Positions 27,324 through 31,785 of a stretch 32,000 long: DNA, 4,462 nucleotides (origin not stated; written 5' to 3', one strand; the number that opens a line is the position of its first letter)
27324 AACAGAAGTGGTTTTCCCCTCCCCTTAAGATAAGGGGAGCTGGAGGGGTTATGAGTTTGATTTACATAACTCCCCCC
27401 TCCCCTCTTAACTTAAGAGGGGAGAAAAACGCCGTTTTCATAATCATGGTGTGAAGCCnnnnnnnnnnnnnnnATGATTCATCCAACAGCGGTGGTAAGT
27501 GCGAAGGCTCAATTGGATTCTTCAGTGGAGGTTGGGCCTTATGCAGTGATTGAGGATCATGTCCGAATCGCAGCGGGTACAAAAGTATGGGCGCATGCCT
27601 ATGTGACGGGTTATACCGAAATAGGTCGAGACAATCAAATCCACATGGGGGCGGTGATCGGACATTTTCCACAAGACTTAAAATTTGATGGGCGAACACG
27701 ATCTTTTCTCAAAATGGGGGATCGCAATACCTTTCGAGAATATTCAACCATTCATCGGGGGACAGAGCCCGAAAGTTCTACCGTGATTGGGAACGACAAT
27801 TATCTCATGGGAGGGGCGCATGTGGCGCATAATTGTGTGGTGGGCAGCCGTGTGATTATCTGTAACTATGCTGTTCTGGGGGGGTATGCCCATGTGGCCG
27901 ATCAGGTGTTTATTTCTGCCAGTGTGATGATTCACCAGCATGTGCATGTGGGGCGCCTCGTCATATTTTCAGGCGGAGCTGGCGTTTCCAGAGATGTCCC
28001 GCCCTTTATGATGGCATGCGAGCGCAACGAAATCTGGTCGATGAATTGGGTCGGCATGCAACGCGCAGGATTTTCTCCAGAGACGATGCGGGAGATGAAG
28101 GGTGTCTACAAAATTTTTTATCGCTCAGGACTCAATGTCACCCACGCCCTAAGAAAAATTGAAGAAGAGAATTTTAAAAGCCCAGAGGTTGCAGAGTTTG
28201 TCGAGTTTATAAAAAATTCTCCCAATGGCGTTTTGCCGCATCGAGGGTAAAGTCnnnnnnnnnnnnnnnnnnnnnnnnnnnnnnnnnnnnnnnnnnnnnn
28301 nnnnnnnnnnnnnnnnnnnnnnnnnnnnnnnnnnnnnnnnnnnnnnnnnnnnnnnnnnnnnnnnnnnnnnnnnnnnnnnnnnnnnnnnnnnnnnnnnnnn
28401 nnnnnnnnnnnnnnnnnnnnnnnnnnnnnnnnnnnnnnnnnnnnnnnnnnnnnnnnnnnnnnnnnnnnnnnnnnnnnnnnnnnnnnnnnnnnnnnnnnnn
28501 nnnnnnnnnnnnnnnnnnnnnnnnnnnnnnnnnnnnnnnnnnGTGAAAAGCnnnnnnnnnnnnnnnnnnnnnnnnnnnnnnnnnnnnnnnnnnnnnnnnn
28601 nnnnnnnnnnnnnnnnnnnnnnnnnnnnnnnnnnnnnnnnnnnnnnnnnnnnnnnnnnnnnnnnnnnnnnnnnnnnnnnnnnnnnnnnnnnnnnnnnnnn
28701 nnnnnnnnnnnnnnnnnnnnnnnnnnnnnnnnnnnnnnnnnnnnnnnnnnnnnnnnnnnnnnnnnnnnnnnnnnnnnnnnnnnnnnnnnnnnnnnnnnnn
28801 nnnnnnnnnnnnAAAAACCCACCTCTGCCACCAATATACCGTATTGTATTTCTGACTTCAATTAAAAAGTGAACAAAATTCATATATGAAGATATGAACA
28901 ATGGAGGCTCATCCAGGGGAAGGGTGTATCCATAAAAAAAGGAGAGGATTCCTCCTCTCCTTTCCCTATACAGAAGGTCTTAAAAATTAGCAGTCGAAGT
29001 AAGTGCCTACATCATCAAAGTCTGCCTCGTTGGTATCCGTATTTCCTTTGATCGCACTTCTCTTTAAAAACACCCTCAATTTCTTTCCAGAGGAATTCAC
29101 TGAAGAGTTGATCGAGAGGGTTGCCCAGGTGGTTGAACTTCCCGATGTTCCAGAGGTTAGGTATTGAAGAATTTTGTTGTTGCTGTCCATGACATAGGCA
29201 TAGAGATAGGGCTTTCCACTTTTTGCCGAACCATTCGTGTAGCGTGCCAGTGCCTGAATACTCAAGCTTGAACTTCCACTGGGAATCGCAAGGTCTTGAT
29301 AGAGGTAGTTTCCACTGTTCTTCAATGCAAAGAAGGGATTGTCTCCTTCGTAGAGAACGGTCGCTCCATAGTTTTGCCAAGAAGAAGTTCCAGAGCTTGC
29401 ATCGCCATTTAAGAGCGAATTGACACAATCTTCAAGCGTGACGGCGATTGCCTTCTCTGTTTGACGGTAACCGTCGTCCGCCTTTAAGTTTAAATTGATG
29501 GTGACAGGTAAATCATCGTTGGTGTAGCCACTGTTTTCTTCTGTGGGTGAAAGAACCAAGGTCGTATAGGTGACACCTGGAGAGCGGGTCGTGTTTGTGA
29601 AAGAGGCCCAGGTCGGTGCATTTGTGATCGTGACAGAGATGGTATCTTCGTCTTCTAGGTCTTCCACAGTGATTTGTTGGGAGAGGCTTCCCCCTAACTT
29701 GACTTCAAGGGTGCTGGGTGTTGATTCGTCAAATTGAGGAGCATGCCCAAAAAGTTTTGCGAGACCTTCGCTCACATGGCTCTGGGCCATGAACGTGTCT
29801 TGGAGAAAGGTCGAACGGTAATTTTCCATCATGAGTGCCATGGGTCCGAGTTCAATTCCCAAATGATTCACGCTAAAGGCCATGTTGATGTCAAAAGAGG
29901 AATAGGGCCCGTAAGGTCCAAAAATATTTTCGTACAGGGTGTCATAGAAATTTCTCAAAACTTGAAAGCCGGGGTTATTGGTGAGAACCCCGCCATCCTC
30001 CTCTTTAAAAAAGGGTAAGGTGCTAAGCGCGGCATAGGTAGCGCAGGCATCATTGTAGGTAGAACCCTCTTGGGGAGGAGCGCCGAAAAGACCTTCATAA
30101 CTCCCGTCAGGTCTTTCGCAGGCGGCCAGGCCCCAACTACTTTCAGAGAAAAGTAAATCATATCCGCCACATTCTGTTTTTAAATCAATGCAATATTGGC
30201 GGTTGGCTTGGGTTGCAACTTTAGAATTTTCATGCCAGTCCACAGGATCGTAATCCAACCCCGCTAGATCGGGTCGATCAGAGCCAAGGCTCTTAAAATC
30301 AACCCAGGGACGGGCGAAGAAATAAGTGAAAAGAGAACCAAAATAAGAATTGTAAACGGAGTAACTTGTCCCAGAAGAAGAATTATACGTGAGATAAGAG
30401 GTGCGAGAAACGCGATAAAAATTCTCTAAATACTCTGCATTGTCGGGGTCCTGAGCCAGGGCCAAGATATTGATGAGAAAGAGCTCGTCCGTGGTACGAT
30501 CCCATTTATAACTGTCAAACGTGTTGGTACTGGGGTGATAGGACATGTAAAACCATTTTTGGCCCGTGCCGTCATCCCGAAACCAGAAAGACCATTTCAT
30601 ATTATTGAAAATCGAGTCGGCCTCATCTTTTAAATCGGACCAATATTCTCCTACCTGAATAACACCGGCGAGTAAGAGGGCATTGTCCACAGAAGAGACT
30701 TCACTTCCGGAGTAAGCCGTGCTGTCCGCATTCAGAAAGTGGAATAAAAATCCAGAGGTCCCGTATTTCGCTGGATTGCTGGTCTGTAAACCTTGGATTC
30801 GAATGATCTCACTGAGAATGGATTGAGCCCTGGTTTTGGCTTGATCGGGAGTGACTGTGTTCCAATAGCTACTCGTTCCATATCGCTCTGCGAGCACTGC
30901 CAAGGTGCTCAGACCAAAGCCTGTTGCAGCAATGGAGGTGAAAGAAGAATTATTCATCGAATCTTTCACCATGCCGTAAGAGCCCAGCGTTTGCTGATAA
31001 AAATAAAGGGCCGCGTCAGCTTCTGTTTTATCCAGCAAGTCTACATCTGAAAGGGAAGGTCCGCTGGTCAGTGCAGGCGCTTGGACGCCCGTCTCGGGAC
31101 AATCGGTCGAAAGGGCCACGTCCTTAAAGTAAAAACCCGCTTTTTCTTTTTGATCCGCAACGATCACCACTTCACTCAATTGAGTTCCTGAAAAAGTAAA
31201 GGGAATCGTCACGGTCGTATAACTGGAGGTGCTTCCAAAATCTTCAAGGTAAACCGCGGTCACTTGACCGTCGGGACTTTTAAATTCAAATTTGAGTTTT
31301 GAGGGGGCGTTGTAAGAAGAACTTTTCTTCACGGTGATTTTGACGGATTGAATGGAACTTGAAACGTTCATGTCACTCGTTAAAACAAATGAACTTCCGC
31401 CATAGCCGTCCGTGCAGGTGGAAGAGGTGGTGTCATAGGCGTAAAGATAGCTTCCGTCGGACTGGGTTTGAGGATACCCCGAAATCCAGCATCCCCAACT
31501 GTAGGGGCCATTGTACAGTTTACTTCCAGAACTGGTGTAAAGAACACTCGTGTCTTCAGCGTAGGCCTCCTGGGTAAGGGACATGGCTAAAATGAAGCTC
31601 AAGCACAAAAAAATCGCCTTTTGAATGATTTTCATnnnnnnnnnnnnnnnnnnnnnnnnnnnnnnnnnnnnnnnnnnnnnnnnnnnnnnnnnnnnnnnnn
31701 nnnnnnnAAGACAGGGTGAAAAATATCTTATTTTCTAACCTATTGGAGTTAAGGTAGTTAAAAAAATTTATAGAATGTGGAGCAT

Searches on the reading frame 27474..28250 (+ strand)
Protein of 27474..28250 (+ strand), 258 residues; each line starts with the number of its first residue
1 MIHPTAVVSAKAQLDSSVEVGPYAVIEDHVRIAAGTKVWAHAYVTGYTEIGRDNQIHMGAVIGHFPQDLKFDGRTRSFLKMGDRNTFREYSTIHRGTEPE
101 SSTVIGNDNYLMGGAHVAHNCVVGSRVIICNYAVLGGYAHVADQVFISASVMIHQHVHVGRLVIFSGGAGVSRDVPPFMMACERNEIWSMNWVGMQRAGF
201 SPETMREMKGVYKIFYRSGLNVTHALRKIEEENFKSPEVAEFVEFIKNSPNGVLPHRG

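Call 55: find_encoding_contigs(protein=window:27474-28250:+, flank=10000, max_places=6)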
Protein window:27474-28250:+ (258 aa): 3 contigs read that carry it; 2 places shown.
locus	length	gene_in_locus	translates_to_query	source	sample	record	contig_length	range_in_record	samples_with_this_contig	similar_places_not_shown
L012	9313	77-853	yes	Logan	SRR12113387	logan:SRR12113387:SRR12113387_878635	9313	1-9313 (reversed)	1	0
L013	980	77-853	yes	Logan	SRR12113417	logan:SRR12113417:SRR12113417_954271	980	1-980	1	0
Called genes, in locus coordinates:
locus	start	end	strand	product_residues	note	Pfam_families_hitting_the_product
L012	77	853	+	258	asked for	PF25084:LbH_EIF2B (faint), PF25087:GMPPB_C (faint), PF00132:Hexapep, PF13720:Acetyltransf_11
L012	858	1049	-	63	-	-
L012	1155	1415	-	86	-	-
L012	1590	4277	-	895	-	PF10091:Glycoamylase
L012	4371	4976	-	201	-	PF00702:Hydrolase, PF13419:HAD_2 (weak)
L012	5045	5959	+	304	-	PF01875:Memo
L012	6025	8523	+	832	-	PF00133:tRNA-synt_1, PF01406:tRNA-synt_1e (faint), PF09334:tRNA-synt_1g, PF13603:tRNA-synt_1_2, PF00133:tRNA-synt_1, PF09334:tRNA-synt_1g (weak), PF08264:Anticodon_1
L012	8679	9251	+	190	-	PF00633:HHH (faint), PF12836:HHH_3, PF14520:HHH_5 (faint)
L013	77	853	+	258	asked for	PF25084:LbH_EIF2B (faint), PF25087:GMPPB_C (faint), PF00132:Hexapep, PF13720:Acetyltransf_11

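Call 58: find_homologous_proteins(query=L012:6025-8523:+, max_evalue=1e-100)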
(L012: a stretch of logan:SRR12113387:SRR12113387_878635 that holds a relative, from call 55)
Query L012:6025-8523:+ (832 aa): 8000 proteins with E <= 1e-100 among 8000 candidates; the best 120 are listed.
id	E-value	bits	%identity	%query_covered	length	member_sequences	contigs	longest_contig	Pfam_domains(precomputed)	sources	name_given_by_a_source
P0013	0.0e+0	1955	100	100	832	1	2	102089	PF09334.18,PF01406.26,PF08264.20,PF13603.13,PF00133.29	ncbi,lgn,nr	ncbi:MAG: leucine--tRNA ligase [Chlamydiae bacterium]|nr:leucine--tRNA ligase [Chlamydiota bacterium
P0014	0.0e+0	1534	77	100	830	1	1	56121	PF09334.18,PF01406.26,PF08264.20,PF13603.13,PF00133.29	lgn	-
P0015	0.0e+0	1506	76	100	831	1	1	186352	PF09334.18,PF01406.26,PF08264.20,PF13603.13,PF00133.29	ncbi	-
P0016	0.0e+0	1496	74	100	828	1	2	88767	PF09334.18,PF01406.26,PF08264.20,PF13603.13,PF00133.29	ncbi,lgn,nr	ncbi:MAG: leucine--tRNA ligase [Chlamydiae bacterium]|nr:leucine--tRNA ligase [Chlamydiota bacterium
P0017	0.0e+0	1470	73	100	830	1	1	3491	PF09334.18,PF08264.20,PF13603.13,PF00133.29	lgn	-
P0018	0.0e+0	1468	73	100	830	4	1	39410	PF09334.18,PF08264.20,PF13603.13,PF01921.25,PF00133.29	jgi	jgi:leucyl-tRNA synthetase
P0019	0.0e+0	1444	72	100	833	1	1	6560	PF09334.18,PF01406.26,PF08264.20,PF13603.13,PF01921.25,PF00133.29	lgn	-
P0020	0.0e+0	1438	72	100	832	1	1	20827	PF09334.18,PF01406.26,PF08264.20,PF13603.13,PF01921.25,PF00133.29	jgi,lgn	-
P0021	0.0e+0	1428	71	100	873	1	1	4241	PF09334.18,PF01406.26,PF08264.20,PF13603.13,PF01921.25,PF00133.29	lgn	-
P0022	0.0e+0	1221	62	99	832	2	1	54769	PF09334.18,PF01406.26,PF08264.20,PF13603.13,PF00133.29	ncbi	-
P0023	0.0e+0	1220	62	99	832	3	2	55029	PF09334.18,PF01406.26,PF08264.20,PF13603.13,PF00133.29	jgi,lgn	jgi:leucyl-tRNA synthetase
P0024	0.0e+0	1216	62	99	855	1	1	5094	PF09334.18,PF01406.26,PF08264.20,PF13603.13,PF01921.25,PF00133.29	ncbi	-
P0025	0.0e+0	1213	61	99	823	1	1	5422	PF09334.18,PF01406.26,PF08264.20,PF13603.13,PF01921.25,PF00133.29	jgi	-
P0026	0.0e+0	1211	63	99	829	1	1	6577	PF09334.18,PF01406.26,PF08264.20,PF13603.13,PF00133.29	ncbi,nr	ncbi:MAG: leucine--tRNA ligase [Deltaproteobacteria bacterium]|nr:leucine--tRNA ligase [Deltaproteob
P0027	0.0e+0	1210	62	99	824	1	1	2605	PF09334.18,PF01406.26,PF08264.20,PF13603.13,PF00133.29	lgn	-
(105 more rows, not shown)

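Call 59: find_encoding_contigs(protein=P0013, flank=10000, max_places=4)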
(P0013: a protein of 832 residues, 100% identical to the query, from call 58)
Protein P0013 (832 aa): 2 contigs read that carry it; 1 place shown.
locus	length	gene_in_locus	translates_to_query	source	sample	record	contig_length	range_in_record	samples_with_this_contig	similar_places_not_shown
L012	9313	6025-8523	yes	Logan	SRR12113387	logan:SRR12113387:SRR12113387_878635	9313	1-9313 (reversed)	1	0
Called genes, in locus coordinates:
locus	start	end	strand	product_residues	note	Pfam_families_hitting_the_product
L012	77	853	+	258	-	PF25084:LbH_EIF2B (faint), PF25087:GMPPB_C (faint), PF00132:Hexapep, PF13720:Acetyltransf_11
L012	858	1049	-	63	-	-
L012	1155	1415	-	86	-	-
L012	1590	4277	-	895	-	PF10091:Glycoamylase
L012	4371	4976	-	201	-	PF00702:Hydrolase, PF13419:HAD_2 (weak)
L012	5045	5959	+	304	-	PF01875:Memo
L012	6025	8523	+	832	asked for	PF00133:tRNA-synt_1, PF01406:tRNA-synt_1e (faint), PF09334:tRNA-synt_1g, PF13603:tRNA-synt_1_2, PF00133:tRNA-synt_1, PF09334:tRNA-synt_1g (weak), PF08264:Anticodon_1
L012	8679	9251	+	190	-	PF00633:HHH (faint), PF12836:HHH_3, PF14520:HHH_5 (faint)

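Call 60: find_encoding_contigs(protein=P0014, flank=10000, max_places=3)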
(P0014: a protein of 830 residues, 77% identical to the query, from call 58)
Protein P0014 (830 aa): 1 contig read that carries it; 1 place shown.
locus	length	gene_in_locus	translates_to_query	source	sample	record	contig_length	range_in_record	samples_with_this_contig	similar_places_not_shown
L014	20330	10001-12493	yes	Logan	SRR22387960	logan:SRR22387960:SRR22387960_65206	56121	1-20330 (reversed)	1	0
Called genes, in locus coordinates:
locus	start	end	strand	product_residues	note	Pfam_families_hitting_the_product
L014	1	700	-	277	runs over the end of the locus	PF00515:TPR_1 (faint), PF07719:TPR_2 (faint), PF13428:TPR_14 (faint), PF21033:RMD1-3, PF14559:TPR_19 (faint), PF13431:TPR_17 (faint)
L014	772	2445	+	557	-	PF00920:ILVD_EDD_N, PF24877:ILV_EDD_C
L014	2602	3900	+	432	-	PF25145:NfeD1b_N, PF24961:NfeD_membrane, PF01957:NfeD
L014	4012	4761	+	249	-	PF01145:Band_7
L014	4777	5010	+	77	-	PF01037:AsnC_trans_reg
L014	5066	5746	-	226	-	PF00702:Hydrolase, PF13419:HAD_2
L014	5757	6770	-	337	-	PF18306:LDcluster4, PF03641:Lysine_decarbox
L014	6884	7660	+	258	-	PF25084:LbH_EIF2B (faint), PF25087:GMPPB_C (faint), PF00132:Hexapep, PF13720:Acetyltransf_11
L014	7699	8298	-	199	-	PF00702:Hydrolase, PF13419:HAD_2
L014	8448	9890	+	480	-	PF01875:Memo, PF01871:AMMECR1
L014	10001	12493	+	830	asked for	PF00133:tRNA-synt_1, PF01406:tRNA-synt_1e (faint), PF09334:tRNA-synt_1g, PF13603:tRNA-synt_1_2, PF00133:tRNA-synt_1, PF09334:tRNA-synt_1g (weak), PF08264:Anticodon_1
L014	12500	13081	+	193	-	PF10531:SLBB (weak), PF00633:HHH (weak), PF06514:PsbU (weak), PF12836:HHH_3, PF14520:HHH_5 (faint)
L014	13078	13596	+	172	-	-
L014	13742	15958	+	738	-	PF13567:DUF4131, PF03772:Competence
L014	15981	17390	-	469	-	PF01590:GAF, PF13185:GAF_2, PF13492:GAF_3, PF07228:SpoIIE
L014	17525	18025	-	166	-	PF13466:STAS_2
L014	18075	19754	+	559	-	-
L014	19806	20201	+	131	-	-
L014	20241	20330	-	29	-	?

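Call 61: find_encoding_contigs(protein=P0015, flank=10000, max_places=3)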
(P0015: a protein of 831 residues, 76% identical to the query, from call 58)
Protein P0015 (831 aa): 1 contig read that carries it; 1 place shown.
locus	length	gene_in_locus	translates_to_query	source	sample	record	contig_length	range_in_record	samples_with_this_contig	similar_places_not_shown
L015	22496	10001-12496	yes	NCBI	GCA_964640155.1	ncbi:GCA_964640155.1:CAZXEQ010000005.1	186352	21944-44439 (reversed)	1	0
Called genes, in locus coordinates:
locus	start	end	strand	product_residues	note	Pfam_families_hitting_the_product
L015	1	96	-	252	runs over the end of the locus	PF21033:RMD1-3, PF13431:TPR_17 (faint), PF13414:TPR_11 (faint), PF13181:TPR_8 (faint), PF07719:TPR_2 (faint), PF00515:TPR_1 (faint)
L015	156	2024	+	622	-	PF00920:ILVD_EDD_N, PF24877:ILV_EDD_C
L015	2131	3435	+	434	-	PF25145:NfeD1b_N, PF24961:NfeD_membrane, PF01957:NfeD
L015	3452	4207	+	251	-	PF01145:Band_7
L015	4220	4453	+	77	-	PF01037:AsnC_trans_reg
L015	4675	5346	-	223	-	PF00702:Hydrolase, PF13419:HAD_2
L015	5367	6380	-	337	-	PF18306:LDcluster4, PF03641:Lysine_decarbox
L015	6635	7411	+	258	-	PF25084:LbH_EIF2B (faint), PF25087:GMPPB_C (faint), PF00132:Hexapep (weak), PF13720:Acetyltransf_11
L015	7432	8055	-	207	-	PF00702:Hydrolase, PF13419:HAD_2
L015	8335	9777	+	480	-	PF01875:Memo, PF01871:AMMECR1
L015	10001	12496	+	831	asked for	PF00133:tRNA-synt_1, PF01406:tRNA-synt_1e (faint), PF09334:tRNA-synt_1g, PF13603:tRNA-synt_1_2, PF00133:tRNA-synt_1, PF09334:tRNA-synt_1g (weak), PF08264:Anticodon_1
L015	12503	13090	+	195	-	PF10531:SLBB (faint), PF00633:HHH (weak), PF12836:HHH_3, PF14520:HHH_5 (faint)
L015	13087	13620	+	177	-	-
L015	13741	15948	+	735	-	PF13567:DUF4131, PF03772:Competence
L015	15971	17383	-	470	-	PF01590:GAF, PF13185:GAF_2, PF13492:GAF_3 (weak), PF07228:SpoIIE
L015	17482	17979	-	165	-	PF13466:STAS_2 (weak)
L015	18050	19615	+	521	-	-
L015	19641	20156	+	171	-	-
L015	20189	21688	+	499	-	PF00933:Glyco_hydro_3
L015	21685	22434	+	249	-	PF23023:Anti-Pycsar_Apyc1, PF00753:Lactamase_B, PF12706:Lactamase_B_2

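Call 62: find_encoding_contigs(protein=P0016, flank=10000, max_places=3)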
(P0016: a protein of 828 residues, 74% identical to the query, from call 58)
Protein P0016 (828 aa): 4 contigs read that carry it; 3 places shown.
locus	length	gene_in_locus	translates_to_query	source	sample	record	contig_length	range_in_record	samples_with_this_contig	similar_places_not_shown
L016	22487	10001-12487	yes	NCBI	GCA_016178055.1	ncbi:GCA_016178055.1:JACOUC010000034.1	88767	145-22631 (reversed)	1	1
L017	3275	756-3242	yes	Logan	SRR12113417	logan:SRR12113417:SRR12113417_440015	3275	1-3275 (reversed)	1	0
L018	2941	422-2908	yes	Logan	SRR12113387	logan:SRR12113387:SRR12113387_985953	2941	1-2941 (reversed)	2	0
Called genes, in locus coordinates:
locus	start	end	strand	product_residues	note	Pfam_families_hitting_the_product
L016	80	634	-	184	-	PF01578:Cytochrom_C_asm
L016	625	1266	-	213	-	PF02826:2-Hacid_dh_C (weak), PF13241:NAD_binding_7, PF14824:Sirohm_synth_M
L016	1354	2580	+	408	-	PF01520:Amidase_3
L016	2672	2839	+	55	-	-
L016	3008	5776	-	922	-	PF10091:Glycoamylase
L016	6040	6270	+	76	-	-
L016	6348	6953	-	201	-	PF00702:Hydrolase, PF13419:HAD_2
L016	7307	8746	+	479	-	PF01875:Memo, PF01871:AMMECR1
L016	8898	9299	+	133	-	-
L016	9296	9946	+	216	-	PF08843:AbiEii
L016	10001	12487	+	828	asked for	PF00133:tRNA-synt_1, PF01406:tRNA-synt_1e (faint), PF09334:tRNA-synt_1g, PF13603:tRNA-synt_1_2, PF00133:tRNA-synt_1, PF09334:tRNA-synt_1g (weak), PF08264:Anticodon_1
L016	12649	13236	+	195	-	PF10531:SLBB (weak), PF06514:PsbU (weak), PF14520:HHH_5 (faint), PF00633:HHH (faint), PF12836:HHH_3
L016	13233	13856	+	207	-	-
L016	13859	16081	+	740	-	PF13567:DUF4131, PF03772:Competence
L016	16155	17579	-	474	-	PF01590:GAF, PF13185:GAF_2, PF13492:GAF_3 (weak), PF07228:SpoIIE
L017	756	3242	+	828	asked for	PF00133:tRNA-synt_1, PF01406:tRNA-synt_1e (faint), PF09334:tRNA-synt_1g, PF13603:tRNA-synt_1_2, PF00133:tRNA-synt_1, PF09334:tRNA-synt_1g (weak), PF08264:Anticodon_1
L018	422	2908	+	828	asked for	PF00133:tRNA-synt_1, PF01406:tRNA-synt_1e (faint), PF09334:tRNA-synt_1g, PF13603:tRNA-synt_1_2, PF00133:tRNA-synt_1, PF09334:tRNA-synt_1g (weak), PF08264:Anticodon_1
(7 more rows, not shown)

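Call 75: find_encoding_contigs(protein=P0018, flank=10000, max_places=3)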
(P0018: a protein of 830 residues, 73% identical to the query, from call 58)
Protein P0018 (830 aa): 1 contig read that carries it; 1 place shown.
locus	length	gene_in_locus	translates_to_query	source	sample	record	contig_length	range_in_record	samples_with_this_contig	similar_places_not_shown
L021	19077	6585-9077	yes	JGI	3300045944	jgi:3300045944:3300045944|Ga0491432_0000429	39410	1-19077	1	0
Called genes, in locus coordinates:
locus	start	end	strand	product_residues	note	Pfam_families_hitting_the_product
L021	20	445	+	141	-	PF24961:NfeD_membrane, PF01957:NfeD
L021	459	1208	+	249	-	PF01145:Band_7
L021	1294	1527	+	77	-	PF01037:AsnC_trans_reg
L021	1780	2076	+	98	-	-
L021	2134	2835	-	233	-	PF00702:Hydrolase, PF13419:HAD_2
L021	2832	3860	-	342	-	PF18306:LDcluster4, PF03641:Lysine_decarbox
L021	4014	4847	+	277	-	PF25084:LbH_EIF2B (faint), PF25087:GMPPB_C (faint), PF00132:Hexapep, PF13720:Acetyltransf_11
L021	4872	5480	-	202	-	PF00702:Hydrolase, PF13419:HAD_2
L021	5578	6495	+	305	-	PF01875:Memo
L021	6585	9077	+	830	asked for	PF00133:tRNA-synt_1, PF01921:tRNA-synt_1f (faint), PF09334:tRNA-synt_1g, PF13603:tRNA-synt_1_2, PF00133:tRNA-synt_1, PF09334:tRNA-synt_1g (weak), PF08264:Anticodon_1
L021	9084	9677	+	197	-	PF06514:PsbU (weak), PF00633:HHH (faint), PF12836:HHH_3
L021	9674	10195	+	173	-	-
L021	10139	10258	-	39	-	-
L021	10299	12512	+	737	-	PF13567:DUF4131, PF03772:Competence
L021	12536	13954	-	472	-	PF01590:GAF, PF13185:GAF_2, PF13492:GAF_3, PF07228:SpoIIE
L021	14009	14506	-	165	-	PF01740:STAS (weak), PF13466:STAS_2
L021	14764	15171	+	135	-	-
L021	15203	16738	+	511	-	PF00933:Glyco_hydro_3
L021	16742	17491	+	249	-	PF23023:Anti-Pycsar_Apyc1, PF00753:Lactamase_B, PF12706:Lactamase_B_2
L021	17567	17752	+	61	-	-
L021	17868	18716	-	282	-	PF01435:Peptidase_M48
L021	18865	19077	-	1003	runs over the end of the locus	PF01564:Spermine_synth, PF05175:MTS (weak), PF10373:EST1_DNA_bind (faint), PF23914:TPR_CcmH_CycH (faint), PF07719:TPR_2 (faint), PF13181:TPR_8 (faint), PF13424:TPR_12 (faint), PF00515:TPR_1 (weak), +5 more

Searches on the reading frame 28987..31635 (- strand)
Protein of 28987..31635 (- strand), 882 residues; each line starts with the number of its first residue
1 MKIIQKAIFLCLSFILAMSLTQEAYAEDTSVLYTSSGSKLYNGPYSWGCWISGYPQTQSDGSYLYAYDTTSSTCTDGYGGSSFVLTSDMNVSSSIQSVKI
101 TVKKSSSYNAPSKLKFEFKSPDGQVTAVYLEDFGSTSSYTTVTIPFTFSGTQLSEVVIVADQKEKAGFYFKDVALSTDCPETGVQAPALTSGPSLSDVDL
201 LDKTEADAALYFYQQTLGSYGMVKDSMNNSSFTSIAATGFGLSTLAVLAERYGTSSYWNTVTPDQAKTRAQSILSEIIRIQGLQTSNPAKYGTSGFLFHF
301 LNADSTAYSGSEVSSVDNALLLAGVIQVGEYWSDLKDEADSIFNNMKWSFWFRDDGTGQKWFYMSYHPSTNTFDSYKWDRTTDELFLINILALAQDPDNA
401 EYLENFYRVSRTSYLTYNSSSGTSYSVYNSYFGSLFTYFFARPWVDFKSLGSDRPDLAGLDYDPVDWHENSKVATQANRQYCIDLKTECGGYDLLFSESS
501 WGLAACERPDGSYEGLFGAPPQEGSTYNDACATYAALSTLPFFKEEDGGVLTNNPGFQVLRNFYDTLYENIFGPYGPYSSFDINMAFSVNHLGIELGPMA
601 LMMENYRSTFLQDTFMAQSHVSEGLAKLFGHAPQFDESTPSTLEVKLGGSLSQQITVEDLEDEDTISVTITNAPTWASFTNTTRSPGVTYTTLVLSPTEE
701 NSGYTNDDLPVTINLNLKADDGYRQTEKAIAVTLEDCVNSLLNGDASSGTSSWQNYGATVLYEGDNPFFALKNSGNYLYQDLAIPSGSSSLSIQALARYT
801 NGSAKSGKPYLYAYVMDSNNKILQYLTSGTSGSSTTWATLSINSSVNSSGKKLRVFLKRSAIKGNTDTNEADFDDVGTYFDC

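Call 53: find_encoding_contigs(protein=window:28987-31635:-, flank=10000, max_places=6)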
Protein window:28987-31635:- (882 aa): no gene with exactly this product is on record in the collection.
